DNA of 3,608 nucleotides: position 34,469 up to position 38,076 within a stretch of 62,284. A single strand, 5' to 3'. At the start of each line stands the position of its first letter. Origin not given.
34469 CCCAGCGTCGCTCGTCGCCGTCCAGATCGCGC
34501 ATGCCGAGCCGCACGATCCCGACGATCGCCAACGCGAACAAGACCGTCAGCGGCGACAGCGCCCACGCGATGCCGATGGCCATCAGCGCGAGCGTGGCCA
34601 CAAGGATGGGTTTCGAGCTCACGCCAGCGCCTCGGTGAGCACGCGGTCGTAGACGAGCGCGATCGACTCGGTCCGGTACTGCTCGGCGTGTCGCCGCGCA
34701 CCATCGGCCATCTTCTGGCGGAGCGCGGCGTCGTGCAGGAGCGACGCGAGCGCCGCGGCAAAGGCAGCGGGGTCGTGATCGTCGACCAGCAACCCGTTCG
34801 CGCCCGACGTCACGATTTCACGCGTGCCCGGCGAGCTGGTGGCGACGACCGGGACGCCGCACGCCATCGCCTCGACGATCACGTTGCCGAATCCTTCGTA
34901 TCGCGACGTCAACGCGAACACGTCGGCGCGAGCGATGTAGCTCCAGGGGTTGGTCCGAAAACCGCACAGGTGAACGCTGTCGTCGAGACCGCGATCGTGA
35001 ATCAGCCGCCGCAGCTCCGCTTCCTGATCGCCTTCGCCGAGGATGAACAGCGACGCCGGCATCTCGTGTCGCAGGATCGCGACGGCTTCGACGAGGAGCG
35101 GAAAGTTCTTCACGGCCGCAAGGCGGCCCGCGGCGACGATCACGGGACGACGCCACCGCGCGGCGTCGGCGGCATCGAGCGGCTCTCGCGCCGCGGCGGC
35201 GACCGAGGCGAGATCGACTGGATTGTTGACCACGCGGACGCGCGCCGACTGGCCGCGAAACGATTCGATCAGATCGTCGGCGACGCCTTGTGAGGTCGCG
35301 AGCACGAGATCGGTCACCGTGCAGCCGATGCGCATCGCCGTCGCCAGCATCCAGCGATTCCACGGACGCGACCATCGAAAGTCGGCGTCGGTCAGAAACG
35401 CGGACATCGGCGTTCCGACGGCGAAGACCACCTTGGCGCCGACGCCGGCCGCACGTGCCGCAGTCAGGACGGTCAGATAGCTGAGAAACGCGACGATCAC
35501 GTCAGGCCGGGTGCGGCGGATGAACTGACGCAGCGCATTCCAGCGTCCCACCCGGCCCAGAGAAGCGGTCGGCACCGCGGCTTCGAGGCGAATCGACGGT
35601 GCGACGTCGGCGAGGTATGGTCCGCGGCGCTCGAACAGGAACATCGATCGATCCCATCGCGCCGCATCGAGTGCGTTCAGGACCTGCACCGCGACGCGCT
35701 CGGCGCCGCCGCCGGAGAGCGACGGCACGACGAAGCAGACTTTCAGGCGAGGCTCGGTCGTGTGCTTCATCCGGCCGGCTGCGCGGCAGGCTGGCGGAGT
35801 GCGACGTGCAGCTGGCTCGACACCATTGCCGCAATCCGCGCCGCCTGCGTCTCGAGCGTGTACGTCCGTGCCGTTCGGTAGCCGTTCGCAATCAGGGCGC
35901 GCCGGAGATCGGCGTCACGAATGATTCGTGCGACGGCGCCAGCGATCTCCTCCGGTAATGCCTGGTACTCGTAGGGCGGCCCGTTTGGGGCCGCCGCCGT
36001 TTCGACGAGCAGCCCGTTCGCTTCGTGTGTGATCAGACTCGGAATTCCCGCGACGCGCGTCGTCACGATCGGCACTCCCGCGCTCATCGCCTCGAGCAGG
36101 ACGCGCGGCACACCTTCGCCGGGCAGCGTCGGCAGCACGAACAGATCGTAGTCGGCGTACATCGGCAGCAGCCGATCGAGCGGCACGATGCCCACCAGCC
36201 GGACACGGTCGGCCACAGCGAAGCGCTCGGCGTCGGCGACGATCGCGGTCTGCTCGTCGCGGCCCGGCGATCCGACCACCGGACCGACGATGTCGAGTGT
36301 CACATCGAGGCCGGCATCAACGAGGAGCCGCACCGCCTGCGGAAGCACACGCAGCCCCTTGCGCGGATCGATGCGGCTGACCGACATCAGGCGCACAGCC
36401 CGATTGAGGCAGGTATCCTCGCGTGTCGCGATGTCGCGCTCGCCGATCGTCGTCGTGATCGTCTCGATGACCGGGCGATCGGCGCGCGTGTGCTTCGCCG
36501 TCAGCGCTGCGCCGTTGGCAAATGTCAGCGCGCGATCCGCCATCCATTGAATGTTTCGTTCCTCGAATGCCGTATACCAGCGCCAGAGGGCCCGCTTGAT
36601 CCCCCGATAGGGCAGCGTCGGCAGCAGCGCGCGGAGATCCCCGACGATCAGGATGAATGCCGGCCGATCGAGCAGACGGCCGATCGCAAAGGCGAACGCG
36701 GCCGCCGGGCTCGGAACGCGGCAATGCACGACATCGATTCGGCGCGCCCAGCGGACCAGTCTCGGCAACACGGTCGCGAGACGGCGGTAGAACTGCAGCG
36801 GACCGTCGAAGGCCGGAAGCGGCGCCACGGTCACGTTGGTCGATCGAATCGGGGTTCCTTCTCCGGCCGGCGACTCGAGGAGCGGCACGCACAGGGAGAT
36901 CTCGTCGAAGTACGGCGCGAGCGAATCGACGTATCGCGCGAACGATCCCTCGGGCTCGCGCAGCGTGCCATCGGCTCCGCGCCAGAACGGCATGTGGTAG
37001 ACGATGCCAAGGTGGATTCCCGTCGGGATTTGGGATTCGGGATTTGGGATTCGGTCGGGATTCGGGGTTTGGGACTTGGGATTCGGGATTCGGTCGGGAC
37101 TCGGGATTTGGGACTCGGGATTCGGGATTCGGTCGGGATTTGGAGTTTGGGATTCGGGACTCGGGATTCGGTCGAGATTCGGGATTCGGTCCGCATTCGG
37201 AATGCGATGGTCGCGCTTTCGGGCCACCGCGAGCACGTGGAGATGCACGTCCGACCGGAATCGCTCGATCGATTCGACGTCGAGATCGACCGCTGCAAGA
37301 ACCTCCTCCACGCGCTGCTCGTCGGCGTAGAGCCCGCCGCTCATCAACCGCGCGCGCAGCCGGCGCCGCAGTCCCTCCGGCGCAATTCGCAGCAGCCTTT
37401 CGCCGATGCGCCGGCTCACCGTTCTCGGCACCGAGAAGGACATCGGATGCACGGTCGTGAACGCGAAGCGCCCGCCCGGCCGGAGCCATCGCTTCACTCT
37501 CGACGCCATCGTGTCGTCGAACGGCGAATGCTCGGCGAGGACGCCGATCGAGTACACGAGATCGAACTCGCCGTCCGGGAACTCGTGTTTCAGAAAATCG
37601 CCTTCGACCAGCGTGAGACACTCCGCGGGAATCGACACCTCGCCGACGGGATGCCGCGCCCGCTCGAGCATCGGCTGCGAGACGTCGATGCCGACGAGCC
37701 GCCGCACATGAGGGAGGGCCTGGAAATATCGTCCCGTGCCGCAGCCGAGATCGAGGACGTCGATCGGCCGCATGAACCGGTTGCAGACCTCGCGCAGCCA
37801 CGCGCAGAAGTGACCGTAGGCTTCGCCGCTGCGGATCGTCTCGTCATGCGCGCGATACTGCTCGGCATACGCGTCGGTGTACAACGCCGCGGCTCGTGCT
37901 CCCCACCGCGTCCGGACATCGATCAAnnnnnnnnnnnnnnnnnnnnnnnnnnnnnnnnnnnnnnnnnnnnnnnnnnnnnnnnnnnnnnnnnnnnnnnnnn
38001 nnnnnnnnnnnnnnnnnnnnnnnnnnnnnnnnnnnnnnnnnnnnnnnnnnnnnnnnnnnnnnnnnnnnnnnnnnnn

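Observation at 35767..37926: Methyltransferase-GT4 fusion joined by a proline-rich linker built from a GGGATTY heptamer satellite: possible tunable ruler or phase switch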

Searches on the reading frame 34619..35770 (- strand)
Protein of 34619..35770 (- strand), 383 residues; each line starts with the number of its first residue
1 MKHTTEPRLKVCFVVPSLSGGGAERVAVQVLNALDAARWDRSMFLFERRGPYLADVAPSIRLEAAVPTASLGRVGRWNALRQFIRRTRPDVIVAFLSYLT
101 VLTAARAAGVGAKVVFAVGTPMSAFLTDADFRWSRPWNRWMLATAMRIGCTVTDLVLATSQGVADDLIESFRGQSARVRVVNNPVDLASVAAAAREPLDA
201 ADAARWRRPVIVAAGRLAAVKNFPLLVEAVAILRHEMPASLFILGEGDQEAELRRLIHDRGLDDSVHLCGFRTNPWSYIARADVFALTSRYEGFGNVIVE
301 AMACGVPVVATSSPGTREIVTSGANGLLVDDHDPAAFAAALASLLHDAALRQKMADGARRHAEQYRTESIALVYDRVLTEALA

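Call 7: search_protein_families(library=pfam, proteins=[window:34619-35770:-], max_evalue=0.001)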
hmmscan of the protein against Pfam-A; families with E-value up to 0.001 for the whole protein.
window:34619-35770:- (383 aa): 6 families
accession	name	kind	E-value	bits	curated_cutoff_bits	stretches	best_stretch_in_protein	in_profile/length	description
PF00534.26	Glycos_transf_1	-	5e-43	147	26.4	1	207-360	14-171/172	Glycosyl transferases group 1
PF13692.12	Glyco_trans_1_4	-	4.8e-41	140.8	27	1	208-347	1-142/142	Glycosyl transferases group 1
PF13439.12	Glyco_transf_4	-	8.1e-17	62.2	28.5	1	21-188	2-169/170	Glycosyltransferase Family 4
PF13579.12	Glyco_trans_4_4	-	2.8e-13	50.9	29.7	1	21-183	1-157/158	Glycosyl transferase 4-like domain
PF20706.3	GT4-conflict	-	3.7e-12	46.4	26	1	168-364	158-375/385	Family 4 Glycosyltransferase in conflict systems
PF13524.12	Glyco_trans_1_2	-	5.5e-07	30.1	25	1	295-364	64-131/144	Glycosyl transferase-like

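Call 69: search_protein_families(library=ncbifam, proteins=[window:34619-35770:-], max_evalue=0.001)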
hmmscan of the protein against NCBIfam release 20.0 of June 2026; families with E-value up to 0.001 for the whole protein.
window:34619-35770:- (383 aa): 42 families (the best 25 are shown)
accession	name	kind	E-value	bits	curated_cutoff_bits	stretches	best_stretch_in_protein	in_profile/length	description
NF050063.1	ProtGlycPglJ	equivalog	5.7e-46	157.4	500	1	146-371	138-356/363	N-acetylgalactosamine-N,N'-diacetylbacillosaminyl-diphospho-undecaprenol 4-alpha-N-acetylgalactosaminyltransferase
TIGR03088.1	stp2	hypoth_equivalog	1.2e-42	146.4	409.05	1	10-379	3-371/374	TIGR03088 family PEP-CTERM/XrtA system glycosyltransferase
NF041876.1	EPS_EpsE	equivalog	5e-34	118.2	400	1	176-364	186-378/389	exopolysaccharide biosynthesis GT4 family glycosyltransferase EpsE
TIGR03999.1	thiol_BshA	equivalog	6.5e-34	117.5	273.7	1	142-380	134-372/375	N-acetyl-alpha-D-glucosaminyl L-malate synthase BshA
TIGR03449.1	mycothiol_MshA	equivalog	1.4e-28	99.9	462.5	1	153-373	165-395/406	D-inositol-3-phosphate glycosyltransferase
NF007396.0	PRK09922.1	equivalog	4.7e-26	91.5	385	1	9-347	3-326/361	lipopolysaccharide 1,6-galactosyltransferase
TIGR04063.1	stp3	hypoth_equivalog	3e-23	82.4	442.05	1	78-375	82-389/397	TIGR04063 family PEP-CTERM/XrtA system glycosyltransferase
TIGR02149.1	glgA_Coryne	subfamily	3.2e-22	79.2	302.4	1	147-371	139-380/391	glycogen synthase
NF047880.1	glyco_SdgA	exception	6.4e-22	77.8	800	1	201-378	308-487/488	serine-aspartate repeat adhesin O-glycosyltransferase SdgA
NF050056.1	ProtGlycPglH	equivalog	1.7e-21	76.7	600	1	9-371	1-343/354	GalNAc-alpha-(1->4)-GalNAc-alpha-(1->3)-diNAcBac-PP-undecaprenol alpha-1,4-N-acetyl-D-galactosaminyltransferase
TIGR04047.1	MSMEG_0565_glyc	hypoth_equivalog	6.8e-21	74.8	259.85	1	153-369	139-362/373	MSMEG_0565 family glycosyltransferase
NF053787.1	GlcN_PG_synth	equivalog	1.5e-19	70.1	480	1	78-365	72-342/361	N-acetylglucosaminyl phosphatidylglycerol synthase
NF038229.1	Glyco4_Geo_Pelo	equivalog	2.6e-19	69.4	400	1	79-380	46-335/338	GPMC system family 4 glycosyltransferase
NF011726.0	PRK15179.1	equivalog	1.3e-15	56.8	733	1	175-363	481-675/694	Vi polysaccharide biosynthesis protein TviE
NF047881.1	glyco_SdgB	exception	4.8e-15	55.2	800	1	199-378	311-493/496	serine-aspartate repeat adhesin O-glycosyltransferase SdgB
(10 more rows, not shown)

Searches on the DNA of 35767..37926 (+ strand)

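Call 8: search_dna_similar(query=window:35767-37926:+, collection=plasmids, mode=near)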
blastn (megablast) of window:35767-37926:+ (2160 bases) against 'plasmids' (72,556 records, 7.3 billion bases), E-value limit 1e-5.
No match.
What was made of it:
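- Tried and rejected: Plasmid collection, near-identity DNA search of the ORF: no match (call 8).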
